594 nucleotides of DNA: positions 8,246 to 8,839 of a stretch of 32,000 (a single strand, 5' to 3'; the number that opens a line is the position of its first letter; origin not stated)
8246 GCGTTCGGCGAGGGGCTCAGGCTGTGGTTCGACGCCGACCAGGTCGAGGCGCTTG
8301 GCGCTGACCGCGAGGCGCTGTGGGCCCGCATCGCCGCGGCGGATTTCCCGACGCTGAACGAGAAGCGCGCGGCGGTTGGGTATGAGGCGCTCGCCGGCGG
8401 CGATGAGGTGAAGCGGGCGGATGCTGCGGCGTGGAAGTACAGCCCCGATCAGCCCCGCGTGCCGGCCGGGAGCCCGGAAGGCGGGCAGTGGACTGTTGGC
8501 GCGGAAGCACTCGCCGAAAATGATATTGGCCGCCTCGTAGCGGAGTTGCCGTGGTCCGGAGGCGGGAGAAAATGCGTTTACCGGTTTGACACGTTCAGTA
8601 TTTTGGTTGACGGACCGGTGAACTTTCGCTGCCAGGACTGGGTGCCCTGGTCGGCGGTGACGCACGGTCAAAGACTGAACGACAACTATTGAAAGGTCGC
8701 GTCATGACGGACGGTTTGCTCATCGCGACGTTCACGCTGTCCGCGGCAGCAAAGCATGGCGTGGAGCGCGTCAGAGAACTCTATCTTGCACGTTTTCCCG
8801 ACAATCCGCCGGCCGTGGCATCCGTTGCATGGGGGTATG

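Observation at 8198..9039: Orphan 'portal-tip 2 + small ORF 2' module lacking its own translation start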

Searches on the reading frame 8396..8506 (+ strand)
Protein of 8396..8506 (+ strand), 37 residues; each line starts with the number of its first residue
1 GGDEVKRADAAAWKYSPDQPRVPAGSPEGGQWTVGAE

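Call 70: search_protein_representatives(alignment_id=A5)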
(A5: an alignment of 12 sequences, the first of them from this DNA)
Query: 12 sequences, 40 profile positions. Proteins with E-value up to 0.001 (for the whole library): 5052; up to 1e-10: 693; up to 1e-30: 17. The best 150 are listed.
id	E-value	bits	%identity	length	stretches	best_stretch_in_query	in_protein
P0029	8.6e-48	175.3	-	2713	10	13-39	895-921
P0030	7.8e-45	165.9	-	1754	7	3-37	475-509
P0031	1.1e-44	165.5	-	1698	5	4-39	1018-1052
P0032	2.3e-44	164.4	-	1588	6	11-36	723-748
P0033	1.3e-43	162.0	-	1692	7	11-40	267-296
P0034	3.5e-42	157.4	-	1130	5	12-36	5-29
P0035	1.3e-41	155.6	-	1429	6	7-39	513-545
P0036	6.6e-41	153.3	-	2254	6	14-39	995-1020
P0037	6.6e-40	150.1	-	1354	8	17-39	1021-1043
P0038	9.4e-40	149.6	-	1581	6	11-39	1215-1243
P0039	3.2e-39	147.9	-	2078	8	9-37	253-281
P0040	2.7e-37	141.8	-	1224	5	13-38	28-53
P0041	8.8e-37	140.1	-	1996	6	17-37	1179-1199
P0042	7.7e-35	133.9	-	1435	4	11-40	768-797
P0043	1.4e-34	133.1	-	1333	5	9-40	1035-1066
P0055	8.9e-26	104.9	-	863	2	10-39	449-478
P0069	9.9e-23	95.1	-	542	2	3-39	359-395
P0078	1.2e-21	91.7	-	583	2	16-39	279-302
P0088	2.9e-20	87.2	-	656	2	14-39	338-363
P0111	1.8e-17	78.3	-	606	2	15-35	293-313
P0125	9.9e-17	75.9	-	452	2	16-40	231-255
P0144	3.2e-15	71.1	-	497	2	16-39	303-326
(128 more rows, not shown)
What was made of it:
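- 8438..8491 (+): Junction motif of the orphan: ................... A profile of this motif finds 5052 protein clusters (call 70).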

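Call 71: search_protein_families(library=pfam, proteins=[P0029, P0030, P0034, P0069, P0078, P0088, P0055, P0111, P0144, P0125], max_evalue=0.001)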
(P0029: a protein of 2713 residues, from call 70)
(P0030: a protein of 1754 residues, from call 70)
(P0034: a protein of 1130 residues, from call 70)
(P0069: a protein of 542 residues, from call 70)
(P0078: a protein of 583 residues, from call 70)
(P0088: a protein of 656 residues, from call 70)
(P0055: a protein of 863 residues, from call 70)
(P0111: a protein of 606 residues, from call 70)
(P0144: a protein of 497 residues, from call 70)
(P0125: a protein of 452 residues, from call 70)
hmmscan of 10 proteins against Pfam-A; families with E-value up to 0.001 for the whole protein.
P0029 (2713 aa): 6 families
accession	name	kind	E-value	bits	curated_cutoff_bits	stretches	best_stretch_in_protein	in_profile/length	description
PF00583.31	Acetyltransf_1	-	1.2e-19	71.2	20.7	2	375-460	24-115/116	Acetyltransferase (GNAT) family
PF13508.13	Acetyltransf_7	-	1.1e-16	61.4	27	2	388-460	7-81/84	Acetyltransferase (GNAT) domain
PF18760.7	ART-PolyVal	-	2.6e-15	57.9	31.2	1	1954-2003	7-47/140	ADP-Ribosyltransferase in polyvalent proteins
PF13673.13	Acetyltransf_10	-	1e-11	45.3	23.6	1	375-460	22-106/128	Acetyltransferase (GNAT) domain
PF14542.12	Acetyltransf_CG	-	4.8e-10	39.9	30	1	390-444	5-61/80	GCN5-related N-acetyl-transferase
PF13527.13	Acetyltransf_9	-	5.3e-07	30.1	25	1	408-460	73-123/127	Acetyltransferase (GNAT) domain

P0030 (1754 aa): 3 families
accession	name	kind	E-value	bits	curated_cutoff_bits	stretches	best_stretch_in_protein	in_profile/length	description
PF00293.34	NUDIX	-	2.1e-12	47.6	21.1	1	1563-1680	2-131/134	NUDIX domain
PF00583.31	Acetyltransf_1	-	1.6e-08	35.3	20.7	1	528-570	56-98/116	Acetyltransferase (GNAT) family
PF13508.13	Acetyltransf_7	-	1.7e-06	28.8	27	0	530-606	25-83/84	Acetyltransferase (GNAT) domain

P0034 (1130 aa): 8 families
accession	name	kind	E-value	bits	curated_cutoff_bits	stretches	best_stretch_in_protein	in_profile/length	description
PF07992.20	Pyr_redox_2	-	6.3e-32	111.6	26.1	1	606-887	1-291/291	Pyridine nucleotide-disulphide oxidoreductase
PF13738.12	Pyr_redox_3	-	4e-15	56.3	30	1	705-870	120-305/305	Pyridine nucleotide-disulphide oxidoreductase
PF00890.30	FAD_binding_2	-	1.1e-06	28.6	20.4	1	607-648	1-42/414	FAD binding domain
PF12831.13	FAD_oxidored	-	1.1e-06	28.6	27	1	607-643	1-37/416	FAD dependent oxidoreductase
PF01266.30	DAO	-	5.2e-05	23.4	27.9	0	607-643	1-38/353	FAD dependent oxidoreductase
PF03486.20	HI0933_like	-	0.00013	21.9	50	0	607-641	2-36/244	HI0933-like protein Rossmann domain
PF13450.12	NAD_binding_8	-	0.00023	21.8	21.9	1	610-645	1-36/68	NAD(P)-binding Rossmann-like domain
PF00644.27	PARP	-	0.00097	19.1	26.7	0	203-283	47-118/199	Poly(ADP-ribose) polymerase catalytic domain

P0069 (542 aa): 0 families

P0078 (583 aa): 2 families
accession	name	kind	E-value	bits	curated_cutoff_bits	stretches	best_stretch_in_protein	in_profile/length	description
PF06414.18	Zeta_toxin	-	9.9e-24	84.3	22.3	1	404-560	5-175/199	Zeta toxin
PF13671.12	AAA_33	-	3.8e-06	27.7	27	1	419-537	4-123/143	AAA domain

P0088 (656 aa): 2 families
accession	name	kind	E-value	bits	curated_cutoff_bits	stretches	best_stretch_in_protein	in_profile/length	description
PF07357.16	DRAT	-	1.9e-05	24.4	25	0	208-298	168-255/256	Dinitrogenase reductase ADP-ribosyltransferase (DRAT)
PF11123.14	DNA_Packaging_2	-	0.00034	21.1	27.5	0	179-207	20-45/79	DNA packaging protein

P0055 (863 aa): 0 families

P0111 (606 aa): 2 families
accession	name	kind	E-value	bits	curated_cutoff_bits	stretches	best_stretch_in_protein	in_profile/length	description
PF03496.20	ADPrib_exo_Tox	-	5.9e-29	101.3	23.4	1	126-277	11-182/196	ADP-ribosyltransferase exoenzyme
PF12294.13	DUF3626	-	0.00016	21.3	27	0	402-499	21-113/301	Protein of unknown function (DUF3626)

P0144 (497 aa): 2 families
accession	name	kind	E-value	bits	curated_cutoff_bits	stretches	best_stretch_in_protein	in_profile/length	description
PF23474.1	Acb1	-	5.9e-16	58.9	27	1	3-136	13-142/144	Anti-CBASS protein Acb1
PF13563.12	2_5_RNA_ligase2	-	0.00088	19.8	27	0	49-111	60-120/152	2'-5' RNA ligase superfamily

P0125 (452 aa): 0 families
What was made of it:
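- The shared motif also occurs in polyvalent proteins carrying anti-defence domains such as Acb1 (call 71).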

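Call 101: search_solved_structures(query=A5, max_evalue=10, show_alignments=3)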
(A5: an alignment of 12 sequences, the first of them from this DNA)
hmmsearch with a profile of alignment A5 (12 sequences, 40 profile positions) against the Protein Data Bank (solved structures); distinct sequences matched with E-value up to 10: 4.
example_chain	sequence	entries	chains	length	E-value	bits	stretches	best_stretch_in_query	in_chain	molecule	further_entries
2kqx_A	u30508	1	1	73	0.54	12.7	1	8-22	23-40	Curved DNA-binding protein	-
3ucs_C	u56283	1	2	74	0.54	12.7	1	8-22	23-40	Curved DNA-binding protein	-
4fww_A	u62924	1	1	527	2.7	10.5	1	25-34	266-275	Macrophage-stimulating protein receptor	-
4qt8_B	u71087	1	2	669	3.6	10.1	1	25-34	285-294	Macrophage-stimulating protein receptor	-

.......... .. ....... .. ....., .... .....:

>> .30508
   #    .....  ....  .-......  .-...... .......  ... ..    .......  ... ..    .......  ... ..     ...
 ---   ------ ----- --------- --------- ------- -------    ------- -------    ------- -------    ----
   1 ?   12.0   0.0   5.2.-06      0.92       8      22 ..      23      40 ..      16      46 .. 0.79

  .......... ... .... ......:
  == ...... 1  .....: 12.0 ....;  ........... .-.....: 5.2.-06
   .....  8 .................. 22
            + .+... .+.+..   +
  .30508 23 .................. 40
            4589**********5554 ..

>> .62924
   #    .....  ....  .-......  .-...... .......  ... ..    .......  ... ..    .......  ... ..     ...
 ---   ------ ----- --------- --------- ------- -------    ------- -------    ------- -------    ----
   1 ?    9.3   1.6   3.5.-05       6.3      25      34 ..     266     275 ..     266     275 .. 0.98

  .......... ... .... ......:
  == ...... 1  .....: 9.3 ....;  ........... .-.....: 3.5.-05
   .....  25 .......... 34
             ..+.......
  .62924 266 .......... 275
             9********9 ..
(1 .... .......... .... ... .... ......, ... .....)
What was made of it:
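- Tried and rejected: J-domain resemblance of '(R/K)(R/K)Y[NSH]PD' (E about 0.5, call 101): judged coincidental.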

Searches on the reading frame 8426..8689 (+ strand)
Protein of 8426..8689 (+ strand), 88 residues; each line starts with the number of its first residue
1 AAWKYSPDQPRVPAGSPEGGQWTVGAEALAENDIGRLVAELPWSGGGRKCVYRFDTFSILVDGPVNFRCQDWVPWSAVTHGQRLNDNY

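Call 10: find_homologous_proteins(query=window:8426-8689:+, max_evalue=0.01)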
Query seq(88 aa) (88 aa): 7 proteins with E <= 0.01 among 15 candidates.
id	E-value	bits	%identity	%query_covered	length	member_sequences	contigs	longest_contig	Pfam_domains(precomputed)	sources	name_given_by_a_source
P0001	2.9e-29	119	67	95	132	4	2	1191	-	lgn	-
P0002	1.0e-24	105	63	95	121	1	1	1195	-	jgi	jgi:hypothetical protein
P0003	2.5e-4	39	95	23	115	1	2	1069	-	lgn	-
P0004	6.0e-4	38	100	23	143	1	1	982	-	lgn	-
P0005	3.0e-3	36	91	25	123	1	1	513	-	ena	-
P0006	6.4e-3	35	86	25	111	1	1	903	-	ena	-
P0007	7.3e-3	34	63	40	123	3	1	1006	-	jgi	jgi:hypothetical protein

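Call 26: find_encoding_contigs(protein=P0001, flank=5000, max_places=4)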
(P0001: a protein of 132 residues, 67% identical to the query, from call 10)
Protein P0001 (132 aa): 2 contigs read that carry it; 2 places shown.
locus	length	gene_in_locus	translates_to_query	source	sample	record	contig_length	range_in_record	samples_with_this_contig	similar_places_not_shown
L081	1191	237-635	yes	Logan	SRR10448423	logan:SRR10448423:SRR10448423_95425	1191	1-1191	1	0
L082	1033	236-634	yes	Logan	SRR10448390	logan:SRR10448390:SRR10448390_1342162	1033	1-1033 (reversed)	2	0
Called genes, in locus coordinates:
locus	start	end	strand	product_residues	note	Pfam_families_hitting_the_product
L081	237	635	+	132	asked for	-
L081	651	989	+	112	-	-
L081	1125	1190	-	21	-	?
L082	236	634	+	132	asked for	-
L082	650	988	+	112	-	-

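Call 27: find_encoding_contigs(protein=P0002, flank=5000, max_places=4)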
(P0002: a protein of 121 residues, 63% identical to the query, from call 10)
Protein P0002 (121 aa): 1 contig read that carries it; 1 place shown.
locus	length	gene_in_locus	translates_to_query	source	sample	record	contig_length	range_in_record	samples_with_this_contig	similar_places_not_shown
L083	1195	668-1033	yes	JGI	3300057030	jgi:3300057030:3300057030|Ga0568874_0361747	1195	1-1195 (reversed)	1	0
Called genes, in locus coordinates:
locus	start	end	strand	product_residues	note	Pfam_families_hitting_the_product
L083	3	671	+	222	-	?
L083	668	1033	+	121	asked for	-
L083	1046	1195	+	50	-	?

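Call 51: predict_structure(alignment_id=A3)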
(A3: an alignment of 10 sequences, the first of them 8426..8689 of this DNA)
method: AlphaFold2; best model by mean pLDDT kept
length: 88 residues; sequences in the alignment: 10
mean_pLDDT: 72.5   pTM: 0.60
mean pLDDT of the five models: 72.5, 69.1, 67.7, 67.0, 66.2
residues with pLDDT >= 90: 20; 70-90: 33; 50-70: 23; < 50: 12
segments of 3 or more residues with pLDDT < 50: 1-6
pLDDT, mean of each block of 10 residues (from residue 1): 47 52 52 85 85 88 88 84 72
secondary structure, 60 per line:
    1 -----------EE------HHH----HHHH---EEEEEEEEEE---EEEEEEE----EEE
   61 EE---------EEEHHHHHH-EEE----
elements in order: H27-30 E34-43 E47-53 E58-62 E72-74 H75-80 E82-84
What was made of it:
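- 8425..8692 (+): Tip 2 (candidate toxin 2, silent): 88 codons to the TGA stop; the core is a small beta-barrel of about 55 aa. AF2 core pLDDT 85-88 (call 51).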

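Call 57: fold_search(model_id=the predicted structure, library=pdb)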
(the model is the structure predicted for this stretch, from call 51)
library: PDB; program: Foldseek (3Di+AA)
matches with E <= 10: 439; with E <= 0.001: 0
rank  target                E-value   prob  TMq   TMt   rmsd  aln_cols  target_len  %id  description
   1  5l4g_H                3.6e-01  0.44  0.31  0.08  10.8        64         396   16  The human 26S proteasome at 3.9 A (released 2016-09-07)
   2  8jvs                  3.8e-01  0.90  0.34  0.53   3.3        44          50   16  Crystal structure of the chimeric protein tkoL2_v1 (released 2024-07-03)
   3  7x0q_A                4.0e-01  0.57  0.36  0.10   7.0        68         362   16  Crystal structure of ATPase Clo1313_2554 from Clostridium thermocellum (released 2022-09-14)
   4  7qca_SCC              4.2e-01  0.51  0.29  0.37   3.9        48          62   21  Spraguea lophii ribosome (released 2022-11-30)
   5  2it1_A                5.6e-01  0.69  0.38  0.10   7.8        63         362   10  Structure of PH0203 protein from Pyrococcus horikoshii (released 2007-10-30)
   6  8t9g_M                5.6e-01  0.08  0.24  0.18  20.3       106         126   13  Automethylated PRC2 dimer bound to nucleosome (released 2024-09-25)
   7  7qep_L2               7.5e-01  0.85  0.38  0.15   2.6        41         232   12  Cryo-EM structure of the ribosome from Encephalitozoon cuniculi (released 2022-02-09)
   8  7ur8                  8.4e-01  0.57  0.39  0.47   9.3        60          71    7  170_h_ob, a small beta-barrel de novo designed protein (released 2023-03-22)
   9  2it1_B                8.4e-01  0.51  0.39  0.11  10.2        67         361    9  Structure of PH0203 protein from Pyrococcus horikoshii (released 2007-10-30)
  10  2ja5_H                8.9e-01  0.72  0.35  0.25   2.8        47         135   17  CPD lesion containing RNA Polymerase II elongation complex A (released 2007-02-20)
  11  8vnz_P                9.5e-01  0.07  0.22  0.17  20.7        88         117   15  PRC2_AJ1-450 bound to H3K36me3-modified nucleosome with histone H3 tail disengaged (released 2025-01-15)
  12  7d8s_A                1.1e+00  0.47  0.35  0.18   6.2        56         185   12  MITF bHLHLZ apo structure (released 2021-10-13)
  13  5zh4_B                1.1e+00  0.20  0.31  0.07  11.7        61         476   16  CRYSTAL STRUCTURE OF PfKRS WITH INHIBITOR CLADO-7 (released 2018-06-27)
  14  8vtz_A                1.1e+00  0.51  0.36  0.29   5.9        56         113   12  Crystal structure of Aquifex aeolicus Trbp111 (released 2024-08-07)
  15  9swn_C                1.2e+00  0.15  0.29  0.15   8.2        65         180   12  Cryo-EM structure of yeast telomerase holoenzyme (released 2026-04-08)
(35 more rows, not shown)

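Call 60: search_protein_families(library=pfam, proteins=[window:8426-8689:+], max_evalue=1)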
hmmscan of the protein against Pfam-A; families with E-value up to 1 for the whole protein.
window:8426-8689:+ (88 aa): 0 families

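Call 62: search_protein_families(library=phrogs, proteins=[window:8426-8689:+], max_evalue=1)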
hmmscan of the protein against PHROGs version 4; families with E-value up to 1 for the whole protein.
window:8426-8689:+ (88 aa): 0 families

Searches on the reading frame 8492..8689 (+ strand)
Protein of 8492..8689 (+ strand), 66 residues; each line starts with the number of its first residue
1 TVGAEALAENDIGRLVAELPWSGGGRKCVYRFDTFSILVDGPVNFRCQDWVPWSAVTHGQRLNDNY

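Call 40: find_homologous_proteins(query=A2, max_evalue=0.01)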
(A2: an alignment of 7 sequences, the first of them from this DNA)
Query A2 (7 sequences) (66 aa, profile of the alignment): 7 proteins with E <= 0.01 among 179 candidates.
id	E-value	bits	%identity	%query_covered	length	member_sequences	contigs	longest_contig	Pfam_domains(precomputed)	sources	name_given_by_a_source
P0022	2.2e-24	103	32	88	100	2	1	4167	-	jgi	jgi:hypothetical protein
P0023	1.1e-21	94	52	82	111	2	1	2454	-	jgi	jgi:hypothetical protein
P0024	4.3e-21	92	76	62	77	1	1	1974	-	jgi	jgi:hypothetical protein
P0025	6.2e-20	88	54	82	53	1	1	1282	-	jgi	jgi:hypothetical protein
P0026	3.5e-19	86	53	83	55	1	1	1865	-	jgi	jgi:hypothetical protein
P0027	1.1e-18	85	48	82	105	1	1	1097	-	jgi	jgi:hypothetical protein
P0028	2.4e-17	80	57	80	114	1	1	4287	-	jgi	jgi:hypothetical protein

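Call 67: find_related_loci(query=A6, collection=metagenome_contigs, flank=5000)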
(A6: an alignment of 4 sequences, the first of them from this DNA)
Query A6 (66 aa) in metagenome_contigs; peptide patterns used: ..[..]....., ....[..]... (x = any residue, [..] = any of these).
410 stretches matched a pattern; 3 encode a relative of the query (tblastn E <= 1e-3); 3 distinct loci.
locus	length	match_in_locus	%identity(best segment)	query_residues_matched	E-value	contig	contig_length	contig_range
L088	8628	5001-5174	80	7-65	1e-28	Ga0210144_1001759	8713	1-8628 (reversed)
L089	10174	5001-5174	80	7-65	1e-28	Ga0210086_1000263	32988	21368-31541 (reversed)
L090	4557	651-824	54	7-65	1e-16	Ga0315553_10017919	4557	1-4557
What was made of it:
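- On Orphan toxin-immunity module (Rhs/CdiA type): No population data are available, and the single metagenome scan was spent on finding tip2 contexts (call 67).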

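Call 84: search_solved_structures(query=A2, max_evalue=1)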
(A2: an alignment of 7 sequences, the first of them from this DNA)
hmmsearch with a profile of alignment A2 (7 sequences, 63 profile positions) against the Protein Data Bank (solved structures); distinct sequences matched with E-value up to 1: 0.

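Call 107: find_related_loci(query=A6, collection=viral_contigs, flank=5000)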
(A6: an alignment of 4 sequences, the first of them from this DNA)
Query A6 (66 aa) in viral_contigs; peptide patterns used: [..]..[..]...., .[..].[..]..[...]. (x = any residue, [..] = any of these).
60 stretches matched a pattern, but none encodes a relative of the query by tblastn (E <= 1e-3).
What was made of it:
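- Tried and rejected: A scan with the tip2 profile found nothing (call 107).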
